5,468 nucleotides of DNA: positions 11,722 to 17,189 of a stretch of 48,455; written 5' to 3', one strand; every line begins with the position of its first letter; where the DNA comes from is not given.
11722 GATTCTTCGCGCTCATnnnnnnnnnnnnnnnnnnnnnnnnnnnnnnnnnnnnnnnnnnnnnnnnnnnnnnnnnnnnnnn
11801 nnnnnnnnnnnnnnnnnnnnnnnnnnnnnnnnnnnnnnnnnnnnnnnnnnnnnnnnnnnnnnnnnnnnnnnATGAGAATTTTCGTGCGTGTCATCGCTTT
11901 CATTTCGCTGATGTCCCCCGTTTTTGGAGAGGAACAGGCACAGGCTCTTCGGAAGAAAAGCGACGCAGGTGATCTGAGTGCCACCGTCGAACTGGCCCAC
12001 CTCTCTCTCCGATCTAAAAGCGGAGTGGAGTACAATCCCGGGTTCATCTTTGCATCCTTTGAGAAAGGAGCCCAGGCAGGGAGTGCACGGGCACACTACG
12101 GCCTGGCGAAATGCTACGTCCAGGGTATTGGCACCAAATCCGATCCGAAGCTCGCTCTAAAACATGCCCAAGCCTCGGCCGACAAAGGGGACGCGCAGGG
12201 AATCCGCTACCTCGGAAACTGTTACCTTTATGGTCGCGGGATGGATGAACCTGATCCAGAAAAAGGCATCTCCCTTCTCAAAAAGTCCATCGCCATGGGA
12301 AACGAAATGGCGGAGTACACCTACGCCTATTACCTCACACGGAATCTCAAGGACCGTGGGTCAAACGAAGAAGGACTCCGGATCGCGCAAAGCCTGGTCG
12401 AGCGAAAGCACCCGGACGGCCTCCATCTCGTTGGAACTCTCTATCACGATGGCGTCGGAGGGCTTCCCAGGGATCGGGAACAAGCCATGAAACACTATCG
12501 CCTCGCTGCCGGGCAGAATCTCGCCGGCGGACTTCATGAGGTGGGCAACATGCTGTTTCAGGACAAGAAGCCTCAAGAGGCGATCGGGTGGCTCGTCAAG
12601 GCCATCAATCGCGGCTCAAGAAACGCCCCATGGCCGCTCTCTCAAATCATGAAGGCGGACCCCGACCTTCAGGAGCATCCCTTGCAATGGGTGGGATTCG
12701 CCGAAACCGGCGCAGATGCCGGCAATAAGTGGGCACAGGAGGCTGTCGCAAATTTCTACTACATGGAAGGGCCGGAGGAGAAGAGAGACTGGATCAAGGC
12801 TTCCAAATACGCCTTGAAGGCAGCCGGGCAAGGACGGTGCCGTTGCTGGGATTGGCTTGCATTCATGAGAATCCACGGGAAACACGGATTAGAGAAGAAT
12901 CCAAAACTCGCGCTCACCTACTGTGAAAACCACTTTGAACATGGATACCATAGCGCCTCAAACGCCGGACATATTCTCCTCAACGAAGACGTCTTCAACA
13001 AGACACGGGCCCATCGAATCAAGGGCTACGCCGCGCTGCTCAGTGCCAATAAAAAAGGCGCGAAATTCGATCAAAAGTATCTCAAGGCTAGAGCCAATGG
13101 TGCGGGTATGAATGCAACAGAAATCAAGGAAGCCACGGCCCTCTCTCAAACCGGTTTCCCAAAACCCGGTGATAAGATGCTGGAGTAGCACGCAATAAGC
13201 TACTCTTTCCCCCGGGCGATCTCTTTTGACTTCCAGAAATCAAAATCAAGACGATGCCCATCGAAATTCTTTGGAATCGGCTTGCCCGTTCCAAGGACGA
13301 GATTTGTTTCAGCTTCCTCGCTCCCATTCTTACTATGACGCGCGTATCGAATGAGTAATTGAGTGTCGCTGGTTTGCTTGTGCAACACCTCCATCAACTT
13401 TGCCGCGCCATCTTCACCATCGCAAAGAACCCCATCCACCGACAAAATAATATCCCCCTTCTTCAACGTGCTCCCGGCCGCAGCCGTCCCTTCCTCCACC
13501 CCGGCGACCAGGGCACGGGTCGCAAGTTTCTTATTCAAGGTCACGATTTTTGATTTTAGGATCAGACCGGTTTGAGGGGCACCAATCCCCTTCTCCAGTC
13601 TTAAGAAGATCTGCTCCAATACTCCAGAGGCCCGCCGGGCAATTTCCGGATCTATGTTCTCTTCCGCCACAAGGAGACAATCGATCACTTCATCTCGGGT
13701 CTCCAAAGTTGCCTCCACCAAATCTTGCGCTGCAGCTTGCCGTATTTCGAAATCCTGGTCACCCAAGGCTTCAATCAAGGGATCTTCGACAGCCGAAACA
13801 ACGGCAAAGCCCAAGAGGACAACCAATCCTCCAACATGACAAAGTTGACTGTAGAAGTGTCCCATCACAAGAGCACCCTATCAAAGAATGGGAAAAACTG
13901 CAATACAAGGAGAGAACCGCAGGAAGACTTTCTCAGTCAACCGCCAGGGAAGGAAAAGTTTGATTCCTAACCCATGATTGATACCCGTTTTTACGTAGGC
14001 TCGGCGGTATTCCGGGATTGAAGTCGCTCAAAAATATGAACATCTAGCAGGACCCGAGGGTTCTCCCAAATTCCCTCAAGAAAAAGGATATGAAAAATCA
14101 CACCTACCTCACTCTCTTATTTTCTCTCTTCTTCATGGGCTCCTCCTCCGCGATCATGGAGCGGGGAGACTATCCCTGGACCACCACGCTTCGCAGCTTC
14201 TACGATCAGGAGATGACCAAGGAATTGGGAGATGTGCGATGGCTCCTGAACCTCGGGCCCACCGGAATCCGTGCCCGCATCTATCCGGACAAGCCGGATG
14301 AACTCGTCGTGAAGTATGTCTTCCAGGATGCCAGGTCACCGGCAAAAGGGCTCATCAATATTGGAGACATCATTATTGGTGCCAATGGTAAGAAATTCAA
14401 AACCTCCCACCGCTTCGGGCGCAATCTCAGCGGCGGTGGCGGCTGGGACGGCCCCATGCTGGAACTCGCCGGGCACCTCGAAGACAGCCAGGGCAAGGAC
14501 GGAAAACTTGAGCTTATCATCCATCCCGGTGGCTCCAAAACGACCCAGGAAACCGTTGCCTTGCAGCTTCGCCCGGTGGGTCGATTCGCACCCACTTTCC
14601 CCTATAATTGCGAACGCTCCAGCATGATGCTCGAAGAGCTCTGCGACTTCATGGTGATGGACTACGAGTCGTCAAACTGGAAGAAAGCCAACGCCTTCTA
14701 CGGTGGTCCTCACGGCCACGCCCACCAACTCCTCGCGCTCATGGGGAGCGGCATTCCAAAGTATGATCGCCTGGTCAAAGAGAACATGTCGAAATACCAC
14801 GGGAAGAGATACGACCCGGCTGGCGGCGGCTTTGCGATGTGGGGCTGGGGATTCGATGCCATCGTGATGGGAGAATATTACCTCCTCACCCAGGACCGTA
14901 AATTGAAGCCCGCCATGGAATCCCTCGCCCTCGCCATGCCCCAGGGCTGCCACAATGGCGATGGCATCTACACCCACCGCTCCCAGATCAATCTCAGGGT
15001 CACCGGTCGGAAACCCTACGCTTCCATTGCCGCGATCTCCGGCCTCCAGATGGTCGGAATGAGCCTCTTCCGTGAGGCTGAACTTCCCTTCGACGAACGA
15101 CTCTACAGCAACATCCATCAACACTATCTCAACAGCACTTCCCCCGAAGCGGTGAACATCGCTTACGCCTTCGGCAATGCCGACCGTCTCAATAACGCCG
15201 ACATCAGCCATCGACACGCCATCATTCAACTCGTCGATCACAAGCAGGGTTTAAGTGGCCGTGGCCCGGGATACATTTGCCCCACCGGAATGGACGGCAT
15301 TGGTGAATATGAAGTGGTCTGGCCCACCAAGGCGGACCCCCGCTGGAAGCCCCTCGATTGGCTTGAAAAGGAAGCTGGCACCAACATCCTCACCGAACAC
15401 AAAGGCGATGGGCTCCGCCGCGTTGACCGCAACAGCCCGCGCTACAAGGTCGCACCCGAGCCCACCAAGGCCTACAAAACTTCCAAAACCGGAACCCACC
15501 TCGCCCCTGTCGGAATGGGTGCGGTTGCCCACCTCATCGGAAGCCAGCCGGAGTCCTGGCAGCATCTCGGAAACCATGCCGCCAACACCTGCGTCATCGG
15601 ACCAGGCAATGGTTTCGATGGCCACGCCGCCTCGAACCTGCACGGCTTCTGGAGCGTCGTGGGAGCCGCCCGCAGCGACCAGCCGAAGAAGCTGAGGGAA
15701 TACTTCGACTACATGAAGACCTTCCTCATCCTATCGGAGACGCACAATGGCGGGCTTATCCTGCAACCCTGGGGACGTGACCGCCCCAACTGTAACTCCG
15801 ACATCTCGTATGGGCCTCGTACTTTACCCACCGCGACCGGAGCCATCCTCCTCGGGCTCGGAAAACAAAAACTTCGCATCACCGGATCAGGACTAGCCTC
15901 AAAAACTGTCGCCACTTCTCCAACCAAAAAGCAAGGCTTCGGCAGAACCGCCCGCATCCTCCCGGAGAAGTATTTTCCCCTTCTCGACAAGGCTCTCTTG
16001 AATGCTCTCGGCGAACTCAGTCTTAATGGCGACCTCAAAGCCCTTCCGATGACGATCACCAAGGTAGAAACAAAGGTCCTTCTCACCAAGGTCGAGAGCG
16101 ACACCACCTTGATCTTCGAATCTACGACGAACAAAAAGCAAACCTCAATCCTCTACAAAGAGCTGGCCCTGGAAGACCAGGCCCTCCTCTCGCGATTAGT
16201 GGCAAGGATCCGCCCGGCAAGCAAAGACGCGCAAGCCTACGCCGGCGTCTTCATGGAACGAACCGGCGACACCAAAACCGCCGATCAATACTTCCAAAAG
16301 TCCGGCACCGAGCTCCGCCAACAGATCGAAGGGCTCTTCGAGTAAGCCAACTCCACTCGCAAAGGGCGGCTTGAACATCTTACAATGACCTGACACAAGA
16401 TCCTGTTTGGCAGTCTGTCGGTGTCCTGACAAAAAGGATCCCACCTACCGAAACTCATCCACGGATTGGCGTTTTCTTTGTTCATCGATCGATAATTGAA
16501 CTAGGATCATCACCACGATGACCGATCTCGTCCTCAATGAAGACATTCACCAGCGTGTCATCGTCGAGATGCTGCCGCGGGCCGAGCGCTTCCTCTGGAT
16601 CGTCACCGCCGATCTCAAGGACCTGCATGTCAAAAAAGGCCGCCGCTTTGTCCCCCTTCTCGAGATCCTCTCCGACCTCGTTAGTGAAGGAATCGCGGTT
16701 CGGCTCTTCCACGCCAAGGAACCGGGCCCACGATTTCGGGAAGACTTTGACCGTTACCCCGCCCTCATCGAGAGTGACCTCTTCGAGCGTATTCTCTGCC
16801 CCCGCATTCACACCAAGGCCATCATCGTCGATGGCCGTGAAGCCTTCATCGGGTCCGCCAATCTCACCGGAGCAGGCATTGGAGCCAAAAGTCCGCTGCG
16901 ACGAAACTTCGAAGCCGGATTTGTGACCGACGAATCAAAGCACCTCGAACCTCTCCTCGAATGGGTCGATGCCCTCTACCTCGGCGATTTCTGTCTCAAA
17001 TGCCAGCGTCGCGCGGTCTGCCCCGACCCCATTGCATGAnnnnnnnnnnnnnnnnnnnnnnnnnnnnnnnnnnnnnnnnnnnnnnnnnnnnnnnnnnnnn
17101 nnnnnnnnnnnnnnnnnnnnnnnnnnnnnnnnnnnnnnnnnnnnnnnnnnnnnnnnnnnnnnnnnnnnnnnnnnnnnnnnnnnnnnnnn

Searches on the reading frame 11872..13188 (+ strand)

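Call 9: search_protein_families(library=pfam, proteins=[window:11872-13188:+], max_evalue=0.001)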
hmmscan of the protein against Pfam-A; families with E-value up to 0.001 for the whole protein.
window:11872-13188:+ (438 aa): 1 family
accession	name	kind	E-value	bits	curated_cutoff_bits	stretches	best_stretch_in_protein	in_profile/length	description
PF08238.18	Sel1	-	2.7e-23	82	30.7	3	72-107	1-36/36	Sel1 repeat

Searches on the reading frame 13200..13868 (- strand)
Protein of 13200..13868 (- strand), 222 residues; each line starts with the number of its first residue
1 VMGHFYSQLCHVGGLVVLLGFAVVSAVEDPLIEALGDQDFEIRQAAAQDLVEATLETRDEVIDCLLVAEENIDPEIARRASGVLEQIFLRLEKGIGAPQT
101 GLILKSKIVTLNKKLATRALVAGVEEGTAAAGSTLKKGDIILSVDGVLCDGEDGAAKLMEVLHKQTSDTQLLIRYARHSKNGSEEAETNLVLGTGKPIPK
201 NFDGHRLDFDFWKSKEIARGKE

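Call 9: search_protein_families(library=pfam, proteins=[window:13200-13868:-], max_evalue=0.001)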
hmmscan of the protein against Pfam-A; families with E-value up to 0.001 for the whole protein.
window:13200-13868:- (222 aa): 3 families
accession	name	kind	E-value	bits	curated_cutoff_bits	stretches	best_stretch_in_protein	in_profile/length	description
PF13180.12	PDZ_2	-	2e-06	28.4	27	1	114-181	12-73/80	PDZ domain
PF00595.29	PDZ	-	0.0001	23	23.2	1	113-147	23-55/81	PDZ domain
PF17820.7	PDZ_6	-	0.00026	21.1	27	1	121-160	2-41/54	PDZ domain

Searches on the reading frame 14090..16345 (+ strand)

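Call 9: search_protein_families(library=pfam, proteins=[window:14090-16345:+], max_evalue=0.001)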
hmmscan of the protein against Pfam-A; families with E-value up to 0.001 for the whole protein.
window:14090-16345:+ (751 aa): 1 family
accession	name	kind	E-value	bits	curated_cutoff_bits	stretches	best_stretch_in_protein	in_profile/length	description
PF19805.5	DUF6288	-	7e-32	111.5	26.3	1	80-330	9-241/402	Family of unknown function (DUF6288)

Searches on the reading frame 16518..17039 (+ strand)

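Call 9: search_protein_families(library=pfam, proteins=[window:16518-17039:+], max_evalue=0.001)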
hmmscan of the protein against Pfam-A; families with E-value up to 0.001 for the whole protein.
window:16518-17039:+ (173 aa): 2 families
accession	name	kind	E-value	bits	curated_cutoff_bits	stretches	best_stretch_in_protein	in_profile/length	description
PF13091.12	PLDc_2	-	1.1e-09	38.7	27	1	15-151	1-129/132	PLD-like domain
PF00614.28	PLDc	-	3.4e-06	27.3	21.9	1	98-118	6-26/28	Phospholipase D Active site motif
